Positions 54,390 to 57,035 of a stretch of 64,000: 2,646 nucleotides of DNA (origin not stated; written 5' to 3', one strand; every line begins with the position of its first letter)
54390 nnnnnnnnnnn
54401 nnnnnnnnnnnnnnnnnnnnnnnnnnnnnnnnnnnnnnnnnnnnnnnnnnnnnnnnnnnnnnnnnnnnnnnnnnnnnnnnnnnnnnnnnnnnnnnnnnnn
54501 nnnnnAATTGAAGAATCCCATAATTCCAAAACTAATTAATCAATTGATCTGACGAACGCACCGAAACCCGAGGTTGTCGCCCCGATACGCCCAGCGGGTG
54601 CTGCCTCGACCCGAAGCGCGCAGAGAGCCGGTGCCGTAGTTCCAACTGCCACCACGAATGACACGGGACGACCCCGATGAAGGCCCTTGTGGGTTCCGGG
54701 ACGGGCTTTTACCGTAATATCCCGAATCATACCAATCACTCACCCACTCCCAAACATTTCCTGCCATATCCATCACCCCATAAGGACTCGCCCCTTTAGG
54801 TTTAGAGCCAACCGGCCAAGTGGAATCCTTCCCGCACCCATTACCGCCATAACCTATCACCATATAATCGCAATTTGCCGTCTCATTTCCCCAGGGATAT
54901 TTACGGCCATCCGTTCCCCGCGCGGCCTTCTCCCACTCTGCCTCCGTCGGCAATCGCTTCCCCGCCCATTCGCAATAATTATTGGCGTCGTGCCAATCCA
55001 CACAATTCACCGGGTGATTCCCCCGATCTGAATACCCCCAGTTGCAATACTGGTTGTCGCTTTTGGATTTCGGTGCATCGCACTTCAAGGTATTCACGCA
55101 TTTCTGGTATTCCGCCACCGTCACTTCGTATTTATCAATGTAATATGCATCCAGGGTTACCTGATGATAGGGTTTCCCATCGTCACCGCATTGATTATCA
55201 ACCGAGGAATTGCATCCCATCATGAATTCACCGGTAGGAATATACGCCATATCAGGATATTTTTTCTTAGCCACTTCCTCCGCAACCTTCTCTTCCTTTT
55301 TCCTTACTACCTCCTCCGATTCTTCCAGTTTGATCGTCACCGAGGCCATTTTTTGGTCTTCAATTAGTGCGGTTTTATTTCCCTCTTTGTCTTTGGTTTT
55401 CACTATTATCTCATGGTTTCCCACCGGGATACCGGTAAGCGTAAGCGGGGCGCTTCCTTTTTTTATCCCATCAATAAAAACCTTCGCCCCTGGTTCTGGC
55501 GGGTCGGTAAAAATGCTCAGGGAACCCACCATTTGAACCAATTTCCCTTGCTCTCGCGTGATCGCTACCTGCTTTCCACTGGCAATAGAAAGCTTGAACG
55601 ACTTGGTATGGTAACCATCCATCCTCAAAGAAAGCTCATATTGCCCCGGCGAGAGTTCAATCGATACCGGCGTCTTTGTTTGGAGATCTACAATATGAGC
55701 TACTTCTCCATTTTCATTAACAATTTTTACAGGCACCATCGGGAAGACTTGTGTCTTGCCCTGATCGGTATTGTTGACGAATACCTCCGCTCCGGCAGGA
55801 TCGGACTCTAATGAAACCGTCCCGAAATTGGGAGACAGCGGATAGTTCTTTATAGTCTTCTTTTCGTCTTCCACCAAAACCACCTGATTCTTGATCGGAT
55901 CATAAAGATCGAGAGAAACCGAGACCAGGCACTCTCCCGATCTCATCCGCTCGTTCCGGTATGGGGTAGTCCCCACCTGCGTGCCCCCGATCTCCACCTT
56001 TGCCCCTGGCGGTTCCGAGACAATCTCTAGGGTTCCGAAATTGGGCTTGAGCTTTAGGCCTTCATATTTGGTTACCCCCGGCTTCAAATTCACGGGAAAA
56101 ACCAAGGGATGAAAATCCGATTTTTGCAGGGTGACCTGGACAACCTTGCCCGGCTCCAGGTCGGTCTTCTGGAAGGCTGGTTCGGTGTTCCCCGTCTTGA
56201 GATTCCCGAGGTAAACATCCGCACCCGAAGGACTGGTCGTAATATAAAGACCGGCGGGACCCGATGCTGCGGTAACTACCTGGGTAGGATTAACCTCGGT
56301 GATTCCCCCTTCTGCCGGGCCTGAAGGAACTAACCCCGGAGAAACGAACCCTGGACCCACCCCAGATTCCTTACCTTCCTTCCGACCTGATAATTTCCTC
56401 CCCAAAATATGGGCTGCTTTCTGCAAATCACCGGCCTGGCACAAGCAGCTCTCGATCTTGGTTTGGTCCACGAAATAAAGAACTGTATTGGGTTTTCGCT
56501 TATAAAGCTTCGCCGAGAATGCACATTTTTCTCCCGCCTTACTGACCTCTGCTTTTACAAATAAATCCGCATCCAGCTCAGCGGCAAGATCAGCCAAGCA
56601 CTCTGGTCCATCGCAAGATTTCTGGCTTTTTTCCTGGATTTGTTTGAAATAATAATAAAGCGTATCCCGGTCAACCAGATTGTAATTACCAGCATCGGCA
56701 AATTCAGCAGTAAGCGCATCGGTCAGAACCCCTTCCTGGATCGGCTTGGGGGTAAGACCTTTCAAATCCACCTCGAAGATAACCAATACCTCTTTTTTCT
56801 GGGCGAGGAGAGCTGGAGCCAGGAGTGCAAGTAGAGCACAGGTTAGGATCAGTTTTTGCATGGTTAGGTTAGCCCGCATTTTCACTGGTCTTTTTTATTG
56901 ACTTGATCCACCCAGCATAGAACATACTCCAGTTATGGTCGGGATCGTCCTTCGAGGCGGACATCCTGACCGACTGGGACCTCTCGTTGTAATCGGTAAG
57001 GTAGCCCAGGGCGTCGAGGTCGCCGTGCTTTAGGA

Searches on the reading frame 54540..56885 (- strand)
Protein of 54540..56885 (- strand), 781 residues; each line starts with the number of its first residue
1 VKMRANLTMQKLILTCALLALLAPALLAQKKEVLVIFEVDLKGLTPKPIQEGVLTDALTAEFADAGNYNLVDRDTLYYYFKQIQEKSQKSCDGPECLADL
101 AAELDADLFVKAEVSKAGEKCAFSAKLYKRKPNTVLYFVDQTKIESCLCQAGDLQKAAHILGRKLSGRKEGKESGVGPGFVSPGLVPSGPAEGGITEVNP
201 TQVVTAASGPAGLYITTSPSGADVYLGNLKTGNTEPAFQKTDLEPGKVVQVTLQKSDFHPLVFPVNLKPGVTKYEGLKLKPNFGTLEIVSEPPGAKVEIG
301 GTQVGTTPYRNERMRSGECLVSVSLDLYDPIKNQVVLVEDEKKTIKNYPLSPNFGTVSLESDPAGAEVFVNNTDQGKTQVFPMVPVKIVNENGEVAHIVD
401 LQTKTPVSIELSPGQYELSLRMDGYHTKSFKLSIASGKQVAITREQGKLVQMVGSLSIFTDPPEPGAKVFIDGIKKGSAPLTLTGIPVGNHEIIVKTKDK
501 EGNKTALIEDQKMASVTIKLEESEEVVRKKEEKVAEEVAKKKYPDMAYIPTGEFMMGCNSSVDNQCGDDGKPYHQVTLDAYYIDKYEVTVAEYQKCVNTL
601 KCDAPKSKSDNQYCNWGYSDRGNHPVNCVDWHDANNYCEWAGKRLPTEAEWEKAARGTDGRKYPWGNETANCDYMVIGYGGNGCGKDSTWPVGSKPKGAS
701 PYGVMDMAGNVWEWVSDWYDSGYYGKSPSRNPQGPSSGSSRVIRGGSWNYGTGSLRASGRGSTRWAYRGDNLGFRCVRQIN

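Call 3: search_protein_families(library=pfam, proteins=[window:54540-56885:-], max_evalue=0.1)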
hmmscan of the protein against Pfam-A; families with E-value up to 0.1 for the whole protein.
window:54540-56885:- (781 aa): 6 families
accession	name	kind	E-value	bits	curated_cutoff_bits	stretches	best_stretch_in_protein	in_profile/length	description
PF03781.23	FGE-sulfatase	-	5.3e-62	210.2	23.3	1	543-778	2-255/255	Sulfatase-modifying factor enzyme 1-like domain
PF08308.17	PEGA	-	1.9e-35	121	20.8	5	283-345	1-63/71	PEGA domain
PF22820.2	TcaA_3rd_4th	-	0.002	18.5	27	0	355-378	3-26/73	TcaA protein 3rd/4th domain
PF11684.13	DUF3280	-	0.0035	18.1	30.1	1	54-117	32-91/138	Protein of unknown function (DUF2380)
PF13620.12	CarboxypepD_reg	-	0.0044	17.8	32.3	0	408-441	41-76/82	Carboxypeptidase regulatory-like domain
PF14347.11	DUF4399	-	0.0072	17.1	28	1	390-437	39-84/91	Domain of unknown function (DUF4399)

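Call 4: search_protein_families(library=padloc, proteins=[window:54540-56885:-], max_evalue=0.1)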
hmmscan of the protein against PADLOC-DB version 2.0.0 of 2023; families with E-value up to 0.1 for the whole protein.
window:54540-56885:- (781 aa): 0 families

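Call 7: search_protein_families(library=ncbifam, proteins=[window:54540-56885:-], max_evalue=0.1)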
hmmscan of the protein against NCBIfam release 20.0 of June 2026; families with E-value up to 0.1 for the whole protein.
window:54540-56885:- (781 aa): 9 families
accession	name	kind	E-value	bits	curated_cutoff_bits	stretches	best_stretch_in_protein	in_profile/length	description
TIGR03525.2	GldK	equivalog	2.1e-26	93.2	350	2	623-779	219-406/408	T9SS ring complex lipoprotein PorK/GldK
NF051459.1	pyoverdine_PvdO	equivalog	5.8e-26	91.2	500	1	540-779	30-279/280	dihydropyoverdine dehydrogenase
TIGR03440.2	egtB_TIGR03440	equivalog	5.1e-25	88.4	360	2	622-776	272-412/413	ergothioneine biosynthesis protein EgtB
NF041186.1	SenA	equivalog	5.7e-24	85.2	420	2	623-752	270-356/382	selenoneine synthase SenA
NF047815.1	LIC10124_lipo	equivalog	1.2e-13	50.5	650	2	284-381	198-296/516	LIC10124 family lipoprotein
TIGR02171.1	Fb_sc_TIGR02171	subfamily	1.3e-08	33.3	544.35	1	606-777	121-280/912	TIGR02171 family lipoprotein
TIGR04344.1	ovoA_Nterm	equivalog_domain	8.3e-07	28.2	400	1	623-749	295-417/444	5-histidylcysteine sulfoxide synthase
TIGR03530.1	GldJ_short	equivalog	0.00048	19.2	382.9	0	500-606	22-124/396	gliding motility lipoprotein GldJ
TIGR03524.1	GldJ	equivalog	0.0066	15.2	458.2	0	671-719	315-365/559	gliding motility lipoprotein GldJ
